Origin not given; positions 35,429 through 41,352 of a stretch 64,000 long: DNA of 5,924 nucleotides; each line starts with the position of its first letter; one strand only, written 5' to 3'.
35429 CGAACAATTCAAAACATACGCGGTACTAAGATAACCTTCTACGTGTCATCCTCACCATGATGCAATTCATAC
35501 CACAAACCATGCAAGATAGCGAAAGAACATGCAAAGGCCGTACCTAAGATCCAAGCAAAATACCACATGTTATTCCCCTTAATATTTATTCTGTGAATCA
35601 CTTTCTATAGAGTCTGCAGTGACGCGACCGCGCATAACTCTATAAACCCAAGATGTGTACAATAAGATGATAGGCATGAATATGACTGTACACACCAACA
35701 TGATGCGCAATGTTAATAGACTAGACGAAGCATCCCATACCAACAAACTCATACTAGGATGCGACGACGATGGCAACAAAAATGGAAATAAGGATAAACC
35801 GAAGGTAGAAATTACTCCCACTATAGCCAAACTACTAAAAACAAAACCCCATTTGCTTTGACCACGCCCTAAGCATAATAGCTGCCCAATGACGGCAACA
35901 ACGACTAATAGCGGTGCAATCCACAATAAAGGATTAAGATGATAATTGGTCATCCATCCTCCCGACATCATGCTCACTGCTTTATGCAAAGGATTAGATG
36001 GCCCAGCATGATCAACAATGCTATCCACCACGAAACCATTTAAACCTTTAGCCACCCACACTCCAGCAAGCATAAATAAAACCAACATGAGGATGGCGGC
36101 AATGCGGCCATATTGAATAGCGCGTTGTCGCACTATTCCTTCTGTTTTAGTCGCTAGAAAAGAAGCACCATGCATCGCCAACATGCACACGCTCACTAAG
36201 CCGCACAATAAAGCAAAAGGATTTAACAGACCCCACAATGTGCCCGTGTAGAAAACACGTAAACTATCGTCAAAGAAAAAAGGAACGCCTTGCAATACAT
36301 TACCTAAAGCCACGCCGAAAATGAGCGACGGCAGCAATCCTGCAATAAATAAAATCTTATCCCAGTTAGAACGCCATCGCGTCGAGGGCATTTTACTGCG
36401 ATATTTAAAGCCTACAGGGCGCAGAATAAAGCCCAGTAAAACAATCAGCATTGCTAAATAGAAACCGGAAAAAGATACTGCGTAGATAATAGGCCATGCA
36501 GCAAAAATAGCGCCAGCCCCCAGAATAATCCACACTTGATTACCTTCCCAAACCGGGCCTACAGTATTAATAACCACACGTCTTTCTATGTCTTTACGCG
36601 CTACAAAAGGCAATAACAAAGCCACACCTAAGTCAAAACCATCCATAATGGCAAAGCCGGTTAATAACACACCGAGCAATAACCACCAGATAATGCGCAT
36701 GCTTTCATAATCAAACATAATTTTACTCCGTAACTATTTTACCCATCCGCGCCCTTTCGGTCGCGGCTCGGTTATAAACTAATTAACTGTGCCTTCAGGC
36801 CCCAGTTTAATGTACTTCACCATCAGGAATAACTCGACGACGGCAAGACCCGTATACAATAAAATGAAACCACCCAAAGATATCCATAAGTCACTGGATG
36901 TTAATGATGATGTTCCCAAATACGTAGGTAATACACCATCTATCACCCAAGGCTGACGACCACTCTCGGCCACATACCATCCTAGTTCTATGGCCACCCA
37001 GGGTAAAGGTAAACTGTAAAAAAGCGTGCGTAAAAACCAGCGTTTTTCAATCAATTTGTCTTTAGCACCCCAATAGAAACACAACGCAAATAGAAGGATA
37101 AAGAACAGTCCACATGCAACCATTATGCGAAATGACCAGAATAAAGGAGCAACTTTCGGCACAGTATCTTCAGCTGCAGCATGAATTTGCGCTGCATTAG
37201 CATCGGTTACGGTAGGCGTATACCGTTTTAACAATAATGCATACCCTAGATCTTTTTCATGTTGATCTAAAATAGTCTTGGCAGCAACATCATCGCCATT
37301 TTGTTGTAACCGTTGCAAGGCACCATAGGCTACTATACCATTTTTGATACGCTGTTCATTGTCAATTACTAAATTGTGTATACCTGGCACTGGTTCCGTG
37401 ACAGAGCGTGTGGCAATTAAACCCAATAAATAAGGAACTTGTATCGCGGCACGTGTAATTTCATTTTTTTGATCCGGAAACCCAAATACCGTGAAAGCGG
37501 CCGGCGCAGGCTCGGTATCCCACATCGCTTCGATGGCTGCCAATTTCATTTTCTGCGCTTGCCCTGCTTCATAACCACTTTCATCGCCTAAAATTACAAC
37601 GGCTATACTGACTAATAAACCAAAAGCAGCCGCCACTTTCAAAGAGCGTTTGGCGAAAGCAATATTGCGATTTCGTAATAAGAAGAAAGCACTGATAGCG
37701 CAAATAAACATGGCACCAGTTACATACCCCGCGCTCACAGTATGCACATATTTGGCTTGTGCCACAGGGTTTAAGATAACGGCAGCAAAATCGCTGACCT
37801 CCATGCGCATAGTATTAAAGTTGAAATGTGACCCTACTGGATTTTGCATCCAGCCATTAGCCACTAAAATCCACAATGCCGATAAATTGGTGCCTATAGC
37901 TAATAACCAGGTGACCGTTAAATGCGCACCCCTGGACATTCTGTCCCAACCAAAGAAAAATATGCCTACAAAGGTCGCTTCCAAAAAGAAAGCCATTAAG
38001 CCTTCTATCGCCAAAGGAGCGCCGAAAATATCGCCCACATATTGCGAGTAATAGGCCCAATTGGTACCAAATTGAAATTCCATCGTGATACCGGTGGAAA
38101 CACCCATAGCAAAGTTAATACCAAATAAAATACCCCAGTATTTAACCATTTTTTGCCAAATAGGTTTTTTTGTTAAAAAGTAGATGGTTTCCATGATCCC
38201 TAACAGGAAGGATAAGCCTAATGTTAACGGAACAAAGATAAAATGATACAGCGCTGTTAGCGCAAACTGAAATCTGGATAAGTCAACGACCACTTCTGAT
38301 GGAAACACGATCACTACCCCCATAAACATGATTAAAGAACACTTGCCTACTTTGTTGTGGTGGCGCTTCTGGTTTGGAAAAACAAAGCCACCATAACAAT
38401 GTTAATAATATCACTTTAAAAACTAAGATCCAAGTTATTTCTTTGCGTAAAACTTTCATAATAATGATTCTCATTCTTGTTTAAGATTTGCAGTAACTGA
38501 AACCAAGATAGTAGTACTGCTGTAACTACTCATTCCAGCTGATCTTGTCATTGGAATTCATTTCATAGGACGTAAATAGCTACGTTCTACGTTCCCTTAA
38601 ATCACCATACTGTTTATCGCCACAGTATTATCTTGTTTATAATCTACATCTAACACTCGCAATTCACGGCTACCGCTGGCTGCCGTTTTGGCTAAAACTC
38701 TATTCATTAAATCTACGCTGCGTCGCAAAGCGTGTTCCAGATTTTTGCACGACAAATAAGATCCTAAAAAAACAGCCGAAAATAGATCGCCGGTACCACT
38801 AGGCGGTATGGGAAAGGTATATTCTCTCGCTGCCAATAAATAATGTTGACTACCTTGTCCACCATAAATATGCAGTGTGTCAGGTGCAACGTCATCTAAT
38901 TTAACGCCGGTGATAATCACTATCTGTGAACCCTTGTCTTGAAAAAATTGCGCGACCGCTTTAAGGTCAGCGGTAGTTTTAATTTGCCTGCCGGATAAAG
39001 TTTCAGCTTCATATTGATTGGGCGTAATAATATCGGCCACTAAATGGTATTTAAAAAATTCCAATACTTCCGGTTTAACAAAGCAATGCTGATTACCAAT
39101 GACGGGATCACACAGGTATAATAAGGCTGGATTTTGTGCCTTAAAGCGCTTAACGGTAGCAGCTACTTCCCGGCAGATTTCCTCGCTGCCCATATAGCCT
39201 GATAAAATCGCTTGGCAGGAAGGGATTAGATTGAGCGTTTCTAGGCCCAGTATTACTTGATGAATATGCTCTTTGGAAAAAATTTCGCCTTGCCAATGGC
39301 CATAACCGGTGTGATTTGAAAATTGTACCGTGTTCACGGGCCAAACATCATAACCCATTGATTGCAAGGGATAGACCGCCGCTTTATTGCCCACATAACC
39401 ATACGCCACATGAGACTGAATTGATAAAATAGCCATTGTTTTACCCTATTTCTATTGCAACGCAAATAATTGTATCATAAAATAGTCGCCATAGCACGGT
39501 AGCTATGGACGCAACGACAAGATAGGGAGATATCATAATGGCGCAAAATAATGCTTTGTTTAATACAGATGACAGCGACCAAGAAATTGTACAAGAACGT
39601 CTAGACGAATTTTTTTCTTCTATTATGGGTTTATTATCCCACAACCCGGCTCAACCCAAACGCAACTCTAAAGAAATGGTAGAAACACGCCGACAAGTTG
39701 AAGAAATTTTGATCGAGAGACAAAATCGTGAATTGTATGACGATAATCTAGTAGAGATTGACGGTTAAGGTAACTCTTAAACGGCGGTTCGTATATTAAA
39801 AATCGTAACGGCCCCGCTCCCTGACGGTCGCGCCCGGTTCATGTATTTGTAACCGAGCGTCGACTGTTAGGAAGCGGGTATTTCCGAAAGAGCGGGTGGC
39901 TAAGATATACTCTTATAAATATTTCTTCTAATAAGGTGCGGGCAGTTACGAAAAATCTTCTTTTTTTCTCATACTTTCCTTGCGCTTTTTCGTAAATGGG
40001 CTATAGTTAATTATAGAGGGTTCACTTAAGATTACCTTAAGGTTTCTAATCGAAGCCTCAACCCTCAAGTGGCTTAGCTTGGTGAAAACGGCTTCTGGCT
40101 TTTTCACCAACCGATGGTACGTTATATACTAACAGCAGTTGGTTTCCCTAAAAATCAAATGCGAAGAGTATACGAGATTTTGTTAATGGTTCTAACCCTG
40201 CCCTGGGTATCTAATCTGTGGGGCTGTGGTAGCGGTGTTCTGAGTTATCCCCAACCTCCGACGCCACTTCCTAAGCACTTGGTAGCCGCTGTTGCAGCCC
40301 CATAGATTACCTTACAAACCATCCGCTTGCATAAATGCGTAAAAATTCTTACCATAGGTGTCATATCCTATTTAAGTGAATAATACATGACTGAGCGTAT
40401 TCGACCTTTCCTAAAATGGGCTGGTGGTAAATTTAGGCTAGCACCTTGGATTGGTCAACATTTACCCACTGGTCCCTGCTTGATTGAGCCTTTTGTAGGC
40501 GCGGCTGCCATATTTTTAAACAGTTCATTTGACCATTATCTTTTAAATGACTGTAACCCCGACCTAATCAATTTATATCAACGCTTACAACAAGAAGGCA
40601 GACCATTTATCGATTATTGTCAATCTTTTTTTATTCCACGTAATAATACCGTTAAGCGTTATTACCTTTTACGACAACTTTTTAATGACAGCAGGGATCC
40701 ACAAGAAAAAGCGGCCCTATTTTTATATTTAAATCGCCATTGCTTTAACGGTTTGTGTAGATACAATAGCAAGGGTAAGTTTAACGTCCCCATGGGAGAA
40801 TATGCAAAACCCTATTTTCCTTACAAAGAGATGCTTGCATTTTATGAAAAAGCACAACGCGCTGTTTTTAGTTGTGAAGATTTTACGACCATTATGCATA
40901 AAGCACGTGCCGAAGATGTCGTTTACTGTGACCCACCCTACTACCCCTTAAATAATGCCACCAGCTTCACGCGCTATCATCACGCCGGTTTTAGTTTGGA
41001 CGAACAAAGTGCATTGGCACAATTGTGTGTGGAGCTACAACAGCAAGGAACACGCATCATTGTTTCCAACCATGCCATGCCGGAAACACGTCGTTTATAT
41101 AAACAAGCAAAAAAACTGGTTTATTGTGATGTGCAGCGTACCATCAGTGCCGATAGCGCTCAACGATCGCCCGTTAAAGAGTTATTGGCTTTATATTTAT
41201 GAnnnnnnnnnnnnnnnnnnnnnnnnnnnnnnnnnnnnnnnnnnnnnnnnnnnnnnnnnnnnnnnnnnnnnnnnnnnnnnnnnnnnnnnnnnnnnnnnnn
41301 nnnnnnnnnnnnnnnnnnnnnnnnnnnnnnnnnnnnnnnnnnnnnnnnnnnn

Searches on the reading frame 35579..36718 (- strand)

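Call 63: search_protein_families(library=pfam, proteins=[window:35579-36718:-], max_evalue=0.00001)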
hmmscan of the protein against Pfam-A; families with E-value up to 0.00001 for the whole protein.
window:35579-36718:- (379 aa): 1 family
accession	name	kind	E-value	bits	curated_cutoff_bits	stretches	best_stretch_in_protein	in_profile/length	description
PF02322.20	Cyt_bd_oxida_II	-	1.6e-101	340.1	35.6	1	7-362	1-302/302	Cytochrome bd terminal oxidase subunit II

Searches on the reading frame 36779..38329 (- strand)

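Call 63: search_protein_families(library=pfam, proteins=[window:36779-38329:-], max_evalue=0.00001)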
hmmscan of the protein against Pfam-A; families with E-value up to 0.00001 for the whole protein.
window:36779-38329:- (516 aa): 1 family
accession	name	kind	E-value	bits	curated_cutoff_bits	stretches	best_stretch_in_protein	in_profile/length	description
PF01654.22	Cyt_bd_oxida_I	-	3.3e-170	566.6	26.2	1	17-511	1-418/418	Cytochrome bd terminal oxidase subunit I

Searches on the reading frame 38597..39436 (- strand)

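Call 63: search_protein_families(library=pfam, proteins=[window:38597-39436:-], max_evalue=0.00001)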
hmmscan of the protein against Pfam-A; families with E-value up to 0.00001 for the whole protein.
window:38597-39436:- (279 aa): 2 families
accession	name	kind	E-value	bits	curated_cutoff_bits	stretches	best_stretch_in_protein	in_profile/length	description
PF08543.17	Phos_pyr_kin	-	3.1e-17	63.2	27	1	74-255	61-239/246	Phosphomethylpyrimidine kinase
PF00294.29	PfkB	-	3.7e-11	43.3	25.8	1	86-254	142-296/302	pfkB family carbohydrate kinase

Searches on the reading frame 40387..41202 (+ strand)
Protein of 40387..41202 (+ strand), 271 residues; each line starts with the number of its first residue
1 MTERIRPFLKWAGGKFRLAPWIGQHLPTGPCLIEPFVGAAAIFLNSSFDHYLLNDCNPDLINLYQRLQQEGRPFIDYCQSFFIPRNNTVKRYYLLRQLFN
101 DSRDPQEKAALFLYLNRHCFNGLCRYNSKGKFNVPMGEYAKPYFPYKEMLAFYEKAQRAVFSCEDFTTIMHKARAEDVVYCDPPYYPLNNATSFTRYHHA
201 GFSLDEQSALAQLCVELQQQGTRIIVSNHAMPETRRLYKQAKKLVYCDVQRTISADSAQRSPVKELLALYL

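Call 63: search_protein_families(library=pfam, proteins=[window:40387-41202:+], max_evalue=0.00001)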
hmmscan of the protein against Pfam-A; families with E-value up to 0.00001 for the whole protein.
window:40387-41202:+ (271 aa): 1 family
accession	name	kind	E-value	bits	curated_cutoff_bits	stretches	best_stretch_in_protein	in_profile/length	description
PF02086.21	MethyltransfD12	-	5.6e-64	216.7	22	1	11-253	1-253/253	D12 class N6 adenine-specific DNA methyltransferase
